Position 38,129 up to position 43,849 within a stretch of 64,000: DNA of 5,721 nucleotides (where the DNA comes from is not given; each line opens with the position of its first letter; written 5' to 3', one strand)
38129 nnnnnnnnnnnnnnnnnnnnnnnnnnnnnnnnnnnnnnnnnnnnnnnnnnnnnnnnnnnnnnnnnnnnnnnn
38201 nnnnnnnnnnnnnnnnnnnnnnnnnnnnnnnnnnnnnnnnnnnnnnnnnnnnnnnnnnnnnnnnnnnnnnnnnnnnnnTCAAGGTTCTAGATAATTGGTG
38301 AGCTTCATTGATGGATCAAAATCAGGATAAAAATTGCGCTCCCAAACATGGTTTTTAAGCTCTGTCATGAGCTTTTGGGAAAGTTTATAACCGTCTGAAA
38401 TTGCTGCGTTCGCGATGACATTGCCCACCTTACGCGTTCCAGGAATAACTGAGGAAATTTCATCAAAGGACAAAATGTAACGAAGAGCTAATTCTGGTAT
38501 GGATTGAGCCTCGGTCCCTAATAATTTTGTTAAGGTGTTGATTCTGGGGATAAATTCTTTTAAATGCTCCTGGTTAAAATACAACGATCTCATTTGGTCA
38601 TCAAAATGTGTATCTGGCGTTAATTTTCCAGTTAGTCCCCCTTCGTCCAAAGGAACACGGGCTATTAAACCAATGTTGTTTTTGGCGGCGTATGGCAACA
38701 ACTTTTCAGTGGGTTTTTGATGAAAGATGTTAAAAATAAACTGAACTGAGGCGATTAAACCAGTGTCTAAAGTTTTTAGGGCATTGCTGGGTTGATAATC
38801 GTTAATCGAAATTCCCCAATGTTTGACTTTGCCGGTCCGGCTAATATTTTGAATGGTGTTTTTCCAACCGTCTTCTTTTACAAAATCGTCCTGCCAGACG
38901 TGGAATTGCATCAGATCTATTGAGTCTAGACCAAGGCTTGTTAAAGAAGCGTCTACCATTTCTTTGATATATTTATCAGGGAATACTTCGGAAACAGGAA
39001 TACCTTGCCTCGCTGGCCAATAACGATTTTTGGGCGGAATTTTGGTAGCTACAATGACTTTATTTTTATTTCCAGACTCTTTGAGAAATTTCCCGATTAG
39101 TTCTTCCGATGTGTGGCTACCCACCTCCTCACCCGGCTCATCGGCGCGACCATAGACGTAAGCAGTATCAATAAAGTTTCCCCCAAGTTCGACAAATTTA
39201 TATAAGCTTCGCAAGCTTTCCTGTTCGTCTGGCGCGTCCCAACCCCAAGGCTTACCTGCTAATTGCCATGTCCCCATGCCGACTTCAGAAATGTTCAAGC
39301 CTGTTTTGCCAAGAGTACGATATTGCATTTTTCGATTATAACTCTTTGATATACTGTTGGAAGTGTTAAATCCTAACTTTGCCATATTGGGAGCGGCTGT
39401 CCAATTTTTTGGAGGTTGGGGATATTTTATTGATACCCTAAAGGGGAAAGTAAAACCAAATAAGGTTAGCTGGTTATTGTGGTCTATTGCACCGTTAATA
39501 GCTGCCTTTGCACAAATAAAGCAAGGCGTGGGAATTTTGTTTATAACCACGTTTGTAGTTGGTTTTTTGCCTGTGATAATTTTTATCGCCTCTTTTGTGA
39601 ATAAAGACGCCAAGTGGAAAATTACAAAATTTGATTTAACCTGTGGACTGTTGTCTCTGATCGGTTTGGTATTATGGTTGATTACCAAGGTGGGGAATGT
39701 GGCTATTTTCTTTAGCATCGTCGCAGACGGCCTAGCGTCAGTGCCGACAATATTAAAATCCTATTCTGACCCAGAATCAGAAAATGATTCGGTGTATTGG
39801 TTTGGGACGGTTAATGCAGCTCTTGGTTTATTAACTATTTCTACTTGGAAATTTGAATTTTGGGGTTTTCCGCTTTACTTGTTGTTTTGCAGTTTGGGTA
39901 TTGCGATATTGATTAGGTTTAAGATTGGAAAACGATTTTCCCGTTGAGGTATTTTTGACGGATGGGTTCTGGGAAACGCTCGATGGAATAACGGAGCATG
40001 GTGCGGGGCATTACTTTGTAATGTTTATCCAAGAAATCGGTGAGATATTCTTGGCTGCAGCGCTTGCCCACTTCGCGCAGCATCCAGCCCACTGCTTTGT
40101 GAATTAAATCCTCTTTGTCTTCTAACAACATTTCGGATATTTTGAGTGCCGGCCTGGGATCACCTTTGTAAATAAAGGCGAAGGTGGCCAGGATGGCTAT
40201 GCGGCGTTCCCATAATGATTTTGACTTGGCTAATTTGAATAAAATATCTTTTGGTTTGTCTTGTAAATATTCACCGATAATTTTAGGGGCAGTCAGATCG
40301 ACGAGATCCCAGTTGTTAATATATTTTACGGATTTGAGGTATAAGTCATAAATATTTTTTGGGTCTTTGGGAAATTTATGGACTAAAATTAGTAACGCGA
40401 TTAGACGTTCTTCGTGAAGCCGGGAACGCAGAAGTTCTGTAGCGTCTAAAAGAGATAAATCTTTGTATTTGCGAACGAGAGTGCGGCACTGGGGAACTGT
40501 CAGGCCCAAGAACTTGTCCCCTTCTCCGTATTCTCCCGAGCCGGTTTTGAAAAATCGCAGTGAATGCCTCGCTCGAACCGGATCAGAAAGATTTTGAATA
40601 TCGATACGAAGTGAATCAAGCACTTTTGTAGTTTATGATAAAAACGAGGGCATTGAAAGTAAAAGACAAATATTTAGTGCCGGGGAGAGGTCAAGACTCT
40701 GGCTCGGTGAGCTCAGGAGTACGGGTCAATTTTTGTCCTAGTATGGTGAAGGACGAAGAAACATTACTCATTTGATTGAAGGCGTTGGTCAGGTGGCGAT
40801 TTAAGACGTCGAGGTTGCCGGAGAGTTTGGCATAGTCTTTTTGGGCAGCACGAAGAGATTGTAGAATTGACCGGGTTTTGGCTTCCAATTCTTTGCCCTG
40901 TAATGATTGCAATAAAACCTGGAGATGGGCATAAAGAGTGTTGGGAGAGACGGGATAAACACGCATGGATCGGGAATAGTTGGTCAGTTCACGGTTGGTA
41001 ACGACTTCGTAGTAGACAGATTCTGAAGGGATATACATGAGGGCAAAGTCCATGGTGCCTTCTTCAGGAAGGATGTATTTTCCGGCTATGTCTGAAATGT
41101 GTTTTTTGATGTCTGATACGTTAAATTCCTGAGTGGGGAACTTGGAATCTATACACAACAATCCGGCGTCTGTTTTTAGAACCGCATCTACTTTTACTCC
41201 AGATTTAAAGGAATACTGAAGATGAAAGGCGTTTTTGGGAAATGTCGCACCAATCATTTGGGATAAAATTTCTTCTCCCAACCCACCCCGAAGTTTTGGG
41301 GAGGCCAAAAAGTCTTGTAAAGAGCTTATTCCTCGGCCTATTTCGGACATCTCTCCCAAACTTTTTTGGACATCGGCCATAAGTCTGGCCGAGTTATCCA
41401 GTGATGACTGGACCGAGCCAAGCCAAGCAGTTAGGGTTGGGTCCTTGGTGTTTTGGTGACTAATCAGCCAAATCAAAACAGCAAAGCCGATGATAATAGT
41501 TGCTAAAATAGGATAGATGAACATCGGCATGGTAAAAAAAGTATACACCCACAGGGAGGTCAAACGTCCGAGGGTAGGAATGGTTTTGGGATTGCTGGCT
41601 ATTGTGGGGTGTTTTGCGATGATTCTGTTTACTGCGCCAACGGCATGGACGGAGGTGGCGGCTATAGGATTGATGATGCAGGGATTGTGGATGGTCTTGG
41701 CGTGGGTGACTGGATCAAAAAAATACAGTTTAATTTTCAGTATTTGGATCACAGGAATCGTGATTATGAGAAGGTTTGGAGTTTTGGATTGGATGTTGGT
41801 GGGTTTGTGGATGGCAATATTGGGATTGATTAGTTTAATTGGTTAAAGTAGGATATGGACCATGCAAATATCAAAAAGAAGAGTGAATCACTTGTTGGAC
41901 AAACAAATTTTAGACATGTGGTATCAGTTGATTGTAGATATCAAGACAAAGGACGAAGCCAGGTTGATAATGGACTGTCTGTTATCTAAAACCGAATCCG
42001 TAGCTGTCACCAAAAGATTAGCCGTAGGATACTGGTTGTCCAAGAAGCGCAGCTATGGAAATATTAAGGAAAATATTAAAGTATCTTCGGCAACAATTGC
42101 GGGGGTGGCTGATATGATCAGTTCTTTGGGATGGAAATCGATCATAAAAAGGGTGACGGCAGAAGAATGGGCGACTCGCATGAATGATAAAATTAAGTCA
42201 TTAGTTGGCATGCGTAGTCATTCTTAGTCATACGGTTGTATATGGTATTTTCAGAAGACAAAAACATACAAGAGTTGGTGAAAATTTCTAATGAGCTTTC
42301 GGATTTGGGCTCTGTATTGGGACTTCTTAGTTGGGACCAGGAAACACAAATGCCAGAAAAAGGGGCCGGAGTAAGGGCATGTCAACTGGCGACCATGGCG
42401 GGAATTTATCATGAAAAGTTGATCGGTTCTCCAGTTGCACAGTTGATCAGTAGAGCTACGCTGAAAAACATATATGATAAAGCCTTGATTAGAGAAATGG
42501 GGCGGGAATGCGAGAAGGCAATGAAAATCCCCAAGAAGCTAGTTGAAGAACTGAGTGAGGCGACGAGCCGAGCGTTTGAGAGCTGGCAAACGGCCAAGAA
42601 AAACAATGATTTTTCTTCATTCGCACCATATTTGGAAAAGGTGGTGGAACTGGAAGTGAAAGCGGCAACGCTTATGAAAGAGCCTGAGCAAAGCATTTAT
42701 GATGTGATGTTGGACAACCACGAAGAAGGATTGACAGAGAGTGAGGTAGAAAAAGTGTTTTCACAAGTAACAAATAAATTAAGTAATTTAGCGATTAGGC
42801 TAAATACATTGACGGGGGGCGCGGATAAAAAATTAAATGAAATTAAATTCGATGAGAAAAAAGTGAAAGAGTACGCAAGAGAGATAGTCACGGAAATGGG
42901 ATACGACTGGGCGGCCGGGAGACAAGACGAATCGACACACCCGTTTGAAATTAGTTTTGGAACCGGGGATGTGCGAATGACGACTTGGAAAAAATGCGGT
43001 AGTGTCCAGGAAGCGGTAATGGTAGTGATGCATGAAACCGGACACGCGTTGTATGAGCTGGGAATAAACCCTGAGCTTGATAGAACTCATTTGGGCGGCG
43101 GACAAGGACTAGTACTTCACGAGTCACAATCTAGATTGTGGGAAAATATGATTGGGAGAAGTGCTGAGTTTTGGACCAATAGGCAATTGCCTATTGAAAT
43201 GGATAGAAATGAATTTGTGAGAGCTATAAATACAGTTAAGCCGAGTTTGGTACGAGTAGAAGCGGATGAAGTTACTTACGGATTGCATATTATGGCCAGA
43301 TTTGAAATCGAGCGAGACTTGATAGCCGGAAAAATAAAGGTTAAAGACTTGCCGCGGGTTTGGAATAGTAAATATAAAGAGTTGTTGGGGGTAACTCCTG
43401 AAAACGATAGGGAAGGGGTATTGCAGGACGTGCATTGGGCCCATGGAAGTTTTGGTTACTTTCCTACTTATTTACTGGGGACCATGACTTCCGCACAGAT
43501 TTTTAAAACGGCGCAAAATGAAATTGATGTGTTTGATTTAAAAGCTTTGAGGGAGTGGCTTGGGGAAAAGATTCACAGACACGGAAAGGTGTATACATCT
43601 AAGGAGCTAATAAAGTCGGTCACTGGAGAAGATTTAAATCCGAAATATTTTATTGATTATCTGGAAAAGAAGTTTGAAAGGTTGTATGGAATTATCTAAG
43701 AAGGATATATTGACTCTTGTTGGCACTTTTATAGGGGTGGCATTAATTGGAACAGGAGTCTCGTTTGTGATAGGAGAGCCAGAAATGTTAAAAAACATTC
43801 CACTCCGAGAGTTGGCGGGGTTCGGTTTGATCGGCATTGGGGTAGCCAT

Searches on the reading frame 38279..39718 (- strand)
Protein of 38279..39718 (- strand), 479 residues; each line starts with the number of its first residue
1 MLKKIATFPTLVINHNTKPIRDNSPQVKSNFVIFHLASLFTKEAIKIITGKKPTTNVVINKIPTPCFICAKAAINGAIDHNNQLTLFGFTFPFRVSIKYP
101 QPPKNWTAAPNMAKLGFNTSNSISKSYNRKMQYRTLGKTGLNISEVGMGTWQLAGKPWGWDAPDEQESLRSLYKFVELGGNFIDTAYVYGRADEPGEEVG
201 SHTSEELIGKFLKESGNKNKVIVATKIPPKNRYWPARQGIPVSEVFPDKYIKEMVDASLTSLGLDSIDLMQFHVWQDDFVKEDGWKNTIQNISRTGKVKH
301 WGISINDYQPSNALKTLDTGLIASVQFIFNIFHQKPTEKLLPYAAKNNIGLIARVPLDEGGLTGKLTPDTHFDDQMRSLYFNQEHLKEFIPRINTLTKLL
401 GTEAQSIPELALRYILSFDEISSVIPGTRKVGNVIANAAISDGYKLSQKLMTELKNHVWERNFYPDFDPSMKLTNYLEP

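Call 9: search_protein_families(library=pfam, proteins=[window:38279-39718:-], max_evalue=0.001)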
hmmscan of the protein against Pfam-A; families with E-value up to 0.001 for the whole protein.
window:38279-39718:- (479 aa): 1 family
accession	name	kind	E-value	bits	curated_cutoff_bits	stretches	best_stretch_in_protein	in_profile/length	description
PF00248.27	Aldo_ket_red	-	2.1e-50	171.9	24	1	145-457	1-289/291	Aldo/keto reductase family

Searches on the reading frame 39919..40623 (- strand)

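Call 9: search_protein_families(library=pfam, proteins=[window:39919-40623:-], max_evalue=0.001)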
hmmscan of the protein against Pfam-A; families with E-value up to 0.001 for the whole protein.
window:39919-40623:- (234 aa): 1 family
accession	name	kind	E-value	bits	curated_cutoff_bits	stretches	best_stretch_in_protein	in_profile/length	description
PF08713.17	DNA_alkylation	-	7.1e-61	206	21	1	9-217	5-213/213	DNA alkylation repair enzyme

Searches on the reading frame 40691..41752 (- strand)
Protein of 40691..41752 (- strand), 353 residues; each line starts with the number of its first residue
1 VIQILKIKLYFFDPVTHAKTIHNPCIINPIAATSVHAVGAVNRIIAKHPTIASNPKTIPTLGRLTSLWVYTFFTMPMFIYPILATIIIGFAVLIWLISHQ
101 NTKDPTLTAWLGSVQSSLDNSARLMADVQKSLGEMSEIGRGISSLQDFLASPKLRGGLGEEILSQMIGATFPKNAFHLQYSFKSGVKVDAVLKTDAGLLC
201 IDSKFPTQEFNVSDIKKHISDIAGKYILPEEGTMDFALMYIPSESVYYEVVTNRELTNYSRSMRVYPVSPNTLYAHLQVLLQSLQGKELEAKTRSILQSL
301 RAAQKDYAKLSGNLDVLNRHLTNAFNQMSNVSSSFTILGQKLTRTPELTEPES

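Call 9: search_protein_families(library=pfam, proteins=[window:40691-41752:-], max_evalue=0.001)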
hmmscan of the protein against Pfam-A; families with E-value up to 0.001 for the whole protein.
window:40691-41752:- (353 aa): 1 family
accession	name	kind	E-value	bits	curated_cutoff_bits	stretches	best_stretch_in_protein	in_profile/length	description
PF02646.22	RmuC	-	3.6e-35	121.9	26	1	106-344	13-276/291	RmuC family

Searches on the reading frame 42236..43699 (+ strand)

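Call 9: search_protein_families(library=pfam, proteins=[window:42236-43699:+], max_evalue=0.001)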
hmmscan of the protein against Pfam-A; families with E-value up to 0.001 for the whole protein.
window:42236-43699:+ (487 aa): 1 family
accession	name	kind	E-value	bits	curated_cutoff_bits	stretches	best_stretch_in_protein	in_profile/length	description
PF02074.21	Peptidase_M32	-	4.4e-155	517.5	25.1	1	14-480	2-489/489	Carboxypeptidase Taq (M32) metallopeptidase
